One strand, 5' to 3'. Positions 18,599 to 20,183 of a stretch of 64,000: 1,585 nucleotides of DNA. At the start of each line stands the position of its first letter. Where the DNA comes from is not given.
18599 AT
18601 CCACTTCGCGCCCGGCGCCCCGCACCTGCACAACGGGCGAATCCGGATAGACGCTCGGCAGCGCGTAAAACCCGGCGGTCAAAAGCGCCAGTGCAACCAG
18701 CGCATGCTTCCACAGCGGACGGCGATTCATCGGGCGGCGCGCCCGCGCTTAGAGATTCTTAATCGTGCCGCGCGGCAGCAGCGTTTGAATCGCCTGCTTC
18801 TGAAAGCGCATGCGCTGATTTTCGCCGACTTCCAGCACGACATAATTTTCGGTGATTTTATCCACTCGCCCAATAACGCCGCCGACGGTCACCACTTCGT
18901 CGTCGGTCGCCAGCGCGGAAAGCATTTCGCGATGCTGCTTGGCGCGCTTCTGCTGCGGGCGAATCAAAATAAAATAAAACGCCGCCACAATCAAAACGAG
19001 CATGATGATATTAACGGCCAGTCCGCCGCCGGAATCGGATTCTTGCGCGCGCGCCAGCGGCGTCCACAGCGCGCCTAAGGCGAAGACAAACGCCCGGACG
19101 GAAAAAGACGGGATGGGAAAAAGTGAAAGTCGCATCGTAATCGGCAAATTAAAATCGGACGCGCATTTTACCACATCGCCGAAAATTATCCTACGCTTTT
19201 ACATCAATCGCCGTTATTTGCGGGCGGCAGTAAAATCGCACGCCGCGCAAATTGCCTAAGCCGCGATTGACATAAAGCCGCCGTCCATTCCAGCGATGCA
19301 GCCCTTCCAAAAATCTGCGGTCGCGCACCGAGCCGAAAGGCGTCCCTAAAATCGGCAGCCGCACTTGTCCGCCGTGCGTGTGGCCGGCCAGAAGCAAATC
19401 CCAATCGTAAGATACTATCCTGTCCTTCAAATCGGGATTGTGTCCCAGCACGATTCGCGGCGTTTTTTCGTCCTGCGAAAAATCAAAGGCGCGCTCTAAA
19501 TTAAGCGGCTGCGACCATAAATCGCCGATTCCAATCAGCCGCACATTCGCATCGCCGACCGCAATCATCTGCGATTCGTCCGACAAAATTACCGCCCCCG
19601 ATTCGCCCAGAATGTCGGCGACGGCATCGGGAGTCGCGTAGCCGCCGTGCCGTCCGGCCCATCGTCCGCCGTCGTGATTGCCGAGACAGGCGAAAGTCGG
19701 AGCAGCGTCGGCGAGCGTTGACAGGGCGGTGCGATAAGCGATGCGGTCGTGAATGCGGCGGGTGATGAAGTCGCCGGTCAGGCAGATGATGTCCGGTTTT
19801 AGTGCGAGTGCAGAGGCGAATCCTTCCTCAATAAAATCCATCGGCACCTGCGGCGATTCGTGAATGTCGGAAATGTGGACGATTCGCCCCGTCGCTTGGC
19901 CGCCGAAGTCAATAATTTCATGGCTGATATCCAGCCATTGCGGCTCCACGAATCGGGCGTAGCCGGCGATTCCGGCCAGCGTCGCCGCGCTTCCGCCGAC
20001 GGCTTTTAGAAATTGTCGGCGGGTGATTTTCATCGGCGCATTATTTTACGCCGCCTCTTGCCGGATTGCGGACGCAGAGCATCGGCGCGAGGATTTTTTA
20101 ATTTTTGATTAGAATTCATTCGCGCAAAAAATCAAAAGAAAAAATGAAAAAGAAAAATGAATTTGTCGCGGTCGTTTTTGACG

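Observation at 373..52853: Long G/C homopolymers expanded inside core genes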

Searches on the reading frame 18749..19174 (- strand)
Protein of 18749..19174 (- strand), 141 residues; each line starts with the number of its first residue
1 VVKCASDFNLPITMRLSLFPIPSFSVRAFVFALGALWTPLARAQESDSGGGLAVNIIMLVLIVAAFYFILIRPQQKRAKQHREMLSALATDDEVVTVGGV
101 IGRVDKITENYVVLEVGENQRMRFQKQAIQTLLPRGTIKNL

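Call 41: search_protein_families(library=ncbifam, proteins=[window:18749-19174:-], max_evalue=0.00001)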
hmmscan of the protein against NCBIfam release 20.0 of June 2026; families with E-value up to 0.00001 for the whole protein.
window:18749-19174:- (141 aa): 2 families
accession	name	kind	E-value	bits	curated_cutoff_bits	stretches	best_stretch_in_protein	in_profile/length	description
TIGR00739.1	yajC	equivalog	3.7e-27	94.2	44.2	1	54-133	4-83/84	preprotein translocase subunit YajC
NF005100.0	PRK06531.1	equivalog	1.9e-12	47.1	129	1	55-138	5-88/121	preprotein translocase subunit YajC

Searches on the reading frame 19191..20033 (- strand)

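Call 41: search_protein_families(library=ncbifam, proteins=[window:19191-20033:-], max_evalue=0.00001)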
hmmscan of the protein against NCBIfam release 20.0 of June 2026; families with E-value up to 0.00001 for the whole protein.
window:19191-20033:- (280 aa): 2 families
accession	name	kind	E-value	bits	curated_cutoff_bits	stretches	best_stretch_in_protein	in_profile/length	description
NF008460.0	PRK11340.1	equivalog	2.3e-78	263.4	188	1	1-278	1-270/271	phosphodiesterase YaeI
NF033458.1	lipid_A_LpxG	equivalog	4.6e-41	141.2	350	2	140-279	176-319/321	UDP-2,3-diacylglucosamine diphosphatase LpxG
